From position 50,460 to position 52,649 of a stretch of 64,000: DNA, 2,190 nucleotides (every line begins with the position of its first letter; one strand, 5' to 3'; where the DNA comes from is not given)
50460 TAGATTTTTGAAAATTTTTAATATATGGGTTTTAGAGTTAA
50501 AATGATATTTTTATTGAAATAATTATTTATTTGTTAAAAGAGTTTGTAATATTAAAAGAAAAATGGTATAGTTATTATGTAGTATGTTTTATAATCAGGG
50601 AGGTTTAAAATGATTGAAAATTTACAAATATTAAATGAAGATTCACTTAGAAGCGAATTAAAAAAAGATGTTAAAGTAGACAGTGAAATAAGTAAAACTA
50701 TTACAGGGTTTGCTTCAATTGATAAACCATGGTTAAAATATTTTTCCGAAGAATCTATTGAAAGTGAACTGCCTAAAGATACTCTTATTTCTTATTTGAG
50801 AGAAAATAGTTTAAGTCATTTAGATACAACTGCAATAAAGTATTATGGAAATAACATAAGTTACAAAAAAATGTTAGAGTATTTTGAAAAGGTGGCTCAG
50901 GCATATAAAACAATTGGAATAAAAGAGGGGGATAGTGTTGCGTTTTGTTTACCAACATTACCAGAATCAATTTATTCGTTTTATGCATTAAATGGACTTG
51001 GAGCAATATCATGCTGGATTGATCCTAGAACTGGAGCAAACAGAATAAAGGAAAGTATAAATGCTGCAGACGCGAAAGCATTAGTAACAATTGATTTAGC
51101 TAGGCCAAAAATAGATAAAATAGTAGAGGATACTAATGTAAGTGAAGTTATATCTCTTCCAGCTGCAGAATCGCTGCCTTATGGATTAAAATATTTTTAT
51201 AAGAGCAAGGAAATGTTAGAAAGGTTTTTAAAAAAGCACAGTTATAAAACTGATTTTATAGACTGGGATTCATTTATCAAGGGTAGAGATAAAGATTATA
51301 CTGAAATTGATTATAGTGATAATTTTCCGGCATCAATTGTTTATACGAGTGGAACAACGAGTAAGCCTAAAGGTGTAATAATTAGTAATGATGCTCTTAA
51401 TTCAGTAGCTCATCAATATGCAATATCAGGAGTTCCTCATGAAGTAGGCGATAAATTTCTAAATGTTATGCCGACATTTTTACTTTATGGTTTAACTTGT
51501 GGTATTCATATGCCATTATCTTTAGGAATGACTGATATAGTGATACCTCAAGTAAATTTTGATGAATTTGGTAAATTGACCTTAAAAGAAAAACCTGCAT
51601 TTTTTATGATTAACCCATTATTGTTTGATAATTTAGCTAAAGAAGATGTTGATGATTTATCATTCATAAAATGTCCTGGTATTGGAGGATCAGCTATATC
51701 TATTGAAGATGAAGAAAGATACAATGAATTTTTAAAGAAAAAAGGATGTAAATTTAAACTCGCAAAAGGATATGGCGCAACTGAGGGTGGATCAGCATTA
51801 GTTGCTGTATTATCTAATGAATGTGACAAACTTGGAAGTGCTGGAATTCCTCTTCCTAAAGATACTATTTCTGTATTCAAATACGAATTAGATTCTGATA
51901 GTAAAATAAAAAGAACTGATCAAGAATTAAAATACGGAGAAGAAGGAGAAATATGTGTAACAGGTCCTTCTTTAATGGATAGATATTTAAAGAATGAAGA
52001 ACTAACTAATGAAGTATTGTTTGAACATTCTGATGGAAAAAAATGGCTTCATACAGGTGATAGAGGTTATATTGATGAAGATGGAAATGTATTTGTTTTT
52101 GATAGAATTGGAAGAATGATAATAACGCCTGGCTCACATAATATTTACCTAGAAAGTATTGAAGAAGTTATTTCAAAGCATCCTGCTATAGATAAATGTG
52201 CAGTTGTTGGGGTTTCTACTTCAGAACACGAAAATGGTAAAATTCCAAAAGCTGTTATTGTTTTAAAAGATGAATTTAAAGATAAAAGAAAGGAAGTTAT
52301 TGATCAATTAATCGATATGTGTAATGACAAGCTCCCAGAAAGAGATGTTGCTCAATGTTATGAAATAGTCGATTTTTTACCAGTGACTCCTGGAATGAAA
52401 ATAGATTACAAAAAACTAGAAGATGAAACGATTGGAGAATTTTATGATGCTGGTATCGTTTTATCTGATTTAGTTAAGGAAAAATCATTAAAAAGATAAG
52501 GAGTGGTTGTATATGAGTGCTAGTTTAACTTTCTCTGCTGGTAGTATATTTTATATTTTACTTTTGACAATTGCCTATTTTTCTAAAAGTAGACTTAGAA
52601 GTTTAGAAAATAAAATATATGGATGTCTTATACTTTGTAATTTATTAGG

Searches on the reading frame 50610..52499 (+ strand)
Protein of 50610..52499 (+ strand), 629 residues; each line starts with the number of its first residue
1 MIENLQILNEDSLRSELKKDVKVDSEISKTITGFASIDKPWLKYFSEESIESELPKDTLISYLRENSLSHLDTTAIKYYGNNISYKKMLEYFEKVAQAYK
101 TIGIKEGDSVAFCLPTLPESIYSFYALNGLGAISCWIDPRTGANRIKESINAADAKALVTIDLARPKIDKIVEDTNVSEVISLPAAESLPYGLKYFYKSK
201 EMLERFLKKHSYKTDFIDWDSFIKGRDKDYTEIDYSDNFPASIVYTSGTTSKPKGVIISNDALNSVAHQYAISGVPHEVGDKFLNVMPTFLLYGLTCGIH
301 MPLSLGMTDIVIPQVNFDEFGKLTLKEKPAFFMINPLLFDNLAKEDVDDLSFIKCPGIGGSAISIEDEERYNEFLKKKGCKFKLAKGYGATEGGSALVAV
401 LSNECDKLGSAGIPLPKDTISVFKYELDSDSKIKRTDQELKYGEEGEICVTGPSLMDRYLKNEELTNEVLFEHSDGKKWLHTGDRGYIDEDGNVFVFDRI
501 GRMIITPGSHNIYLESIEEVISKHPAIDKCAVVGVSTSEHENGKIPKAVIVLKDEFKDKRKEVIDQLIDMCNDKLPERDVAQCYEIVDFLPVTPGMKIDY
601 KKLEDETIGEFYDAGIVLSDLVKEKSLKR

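Call 64: find_homologous_proteins(query=window:50610-52499:+, max_evalue=1e-100)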
Query window:50610-52499:+ (629 aa): 133 proteins with E <= 1e-100 among 8000 candidates; the best 120 are listed.
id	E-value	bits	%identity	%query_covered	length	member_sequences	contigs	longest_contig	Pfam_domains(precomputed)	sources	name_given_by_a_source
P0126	4.1e-287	972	100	68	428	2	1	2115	PF00501.35,PF13193.13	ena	-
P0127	5.2e-254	862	63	96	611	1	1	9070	PF00501.35,PF13193.13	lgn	-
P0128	1.5e-250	851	62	96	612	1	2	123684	PF00501.35,PF13193.13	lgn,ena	-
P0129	3.5e-237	807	57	100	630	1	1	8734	PF00501.35,PF13193.13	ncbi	-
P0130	5.1e-232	790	56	97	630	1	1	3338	PF00501.35,PF13193.13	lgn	-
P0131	2.0e-215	735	55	97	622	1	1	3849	PF00501.35,PF13193.13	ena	-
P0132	2.9e-213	728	54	100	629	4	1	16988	PF00501.35,PF13193.13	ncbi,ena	-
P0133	7.8e-213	727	54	100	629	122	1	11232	PF00501.35,PF13193.13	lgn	-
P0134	7.9e-208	710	53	97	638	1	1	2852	PF00501.35,PF13193.13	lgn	-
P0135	1.5e-204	699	54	94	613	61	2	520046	PF00501.35,PF13193.13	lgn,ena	-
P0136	1.7e-201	689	52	96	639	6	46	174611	PF00501.35,PF13193.13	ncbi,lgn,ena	ncbi:MAG: class I adenylate-forming enzyme family protein [Oscillospiraceae bacterium]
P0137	3.6e-199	681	50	99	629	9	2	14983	PF00501.35,PF13193.13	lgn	-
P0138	6.2e-198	677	53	95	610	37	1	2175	PF00501.35,PF13193.13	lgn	-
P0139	7.6e-197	674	53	94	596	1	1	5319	PF00501.35,PF13193.13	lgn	-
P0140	5.0e-195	668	49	99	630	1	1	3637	PF00501.35,PF13193.13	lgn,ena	-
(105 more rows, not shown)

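Call 65: find_encoding_contigs(protein=P0128, flank=10000, max_places=2)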
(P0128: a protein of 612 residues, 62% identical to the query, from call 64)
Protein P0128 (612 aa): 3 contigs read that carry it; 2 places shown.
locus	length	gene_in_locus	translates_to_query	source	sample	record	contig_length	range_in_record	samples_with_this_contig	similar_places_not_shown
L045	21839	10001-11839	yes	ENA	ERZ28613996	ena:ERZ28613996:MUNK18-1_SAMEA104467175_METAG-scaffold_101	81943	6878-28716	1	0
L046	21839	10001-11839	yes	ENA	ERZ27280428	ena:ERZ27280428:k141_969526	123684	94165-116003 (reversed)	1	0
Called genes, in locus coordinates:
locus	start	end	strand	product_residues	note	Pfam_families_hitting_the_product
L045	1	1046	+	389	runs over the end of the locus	PF06898:YqfD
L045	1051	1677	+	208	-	PF04892:VanZ-LLP1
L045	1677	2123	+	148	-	PF02130:YbeY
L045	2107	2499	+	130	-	PF01219:DAGK_prokar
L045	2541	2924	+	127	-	PF00383:dCMP_cyt_deam_1, PF08211:dCMP_cyt_deam_2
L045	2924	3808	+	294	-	PF00071:Ras (faint), PF00350:Dynamin_N (faint), PF01926:MMR_HSR1, PF02421:FeoB_N, PF04548:AIG1, PF10662:PduV-EutP (weak), PF00009:GTP_EFTU, PF07650:KH_2, +2 more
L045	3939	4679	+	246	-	PF11967:RecO_N, PF02565:RecO_C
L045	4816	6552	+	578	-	-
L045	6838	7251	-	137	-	-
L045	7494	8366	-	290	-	PF00491:Arginase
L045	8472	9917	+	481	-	PF01225:Mur_ligase, PF08245:Mur_ligase_M, PF02875:Mur_ligase_C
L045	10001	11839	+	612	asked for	PF00501:AMP-binding, PF13193:AMP-binding_C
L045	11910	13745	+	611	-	PF02518:HATPase_c, PF00072:Response_reg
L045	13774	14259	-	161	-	PF03167:UDG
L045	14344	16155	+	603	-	PF00009:GTP_EFTU, PF03144:GTP_EFTU_D2, PF22042:EF-G_D2 (faint), PF00679:EFG_C, PF06421:LepA_C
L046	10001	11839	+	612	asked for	PF00501:AMP-binding, PF13193:AMP-binding_C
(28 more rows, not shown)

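Call 66: find_encoding_contigs(protein=P0127, flank=10000, max_places=2)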
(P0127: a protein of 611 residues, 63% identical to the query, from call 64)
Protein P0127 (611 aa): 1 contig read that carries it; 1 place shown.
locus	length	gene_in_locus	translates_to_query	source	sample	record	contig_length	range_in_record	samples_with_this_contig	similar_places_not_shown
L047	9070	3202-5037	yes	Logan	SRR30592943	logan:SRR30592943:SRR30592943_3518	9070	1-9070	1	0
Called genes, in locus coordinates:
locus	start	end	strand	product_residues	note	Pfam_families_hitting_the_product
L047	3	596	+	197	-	?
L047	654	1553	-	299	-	PF00491:Arginase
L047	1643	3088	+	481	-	PF01225:Mur_ligase, PF08245:Mur_ligase_M, PF02875:Mur_ligase_C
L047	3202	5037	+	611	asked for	PF00501:AMP-binding, PF13193:AMP-binding_C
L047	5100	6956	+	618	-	PF02518:HATPase_c, PF00072:Response_reg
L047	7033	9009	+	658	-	PF00501:AMP-binding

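Call 67: find_encoding_contigs(protein=P0129, flank=10000, max_places=2)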
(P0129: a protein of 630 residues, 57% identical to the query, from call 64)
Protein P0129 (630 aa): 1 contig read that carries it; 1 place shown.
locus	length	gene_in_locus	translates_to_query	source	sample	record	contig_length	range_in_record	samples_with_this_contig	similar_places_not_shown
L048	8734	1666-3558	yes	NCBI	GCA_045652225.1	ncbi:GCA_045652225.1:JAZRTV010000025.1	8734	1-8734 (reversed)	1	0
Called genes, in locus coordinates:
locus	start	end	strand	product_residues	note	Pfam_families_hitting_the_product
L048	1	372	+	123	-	?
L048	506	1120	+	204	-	PF02163:Peptidase_M50 (weak)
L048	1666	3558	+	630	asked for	PF00501:AMP-binding, PF13193:AMP-binding_C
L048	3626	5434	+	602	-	PF02518:HATPase_c (weak), PF00072:Response_reg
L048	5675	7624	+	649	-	PF00501:AMP-binding, PF13193:AMP-binding_C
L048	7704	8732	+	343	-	?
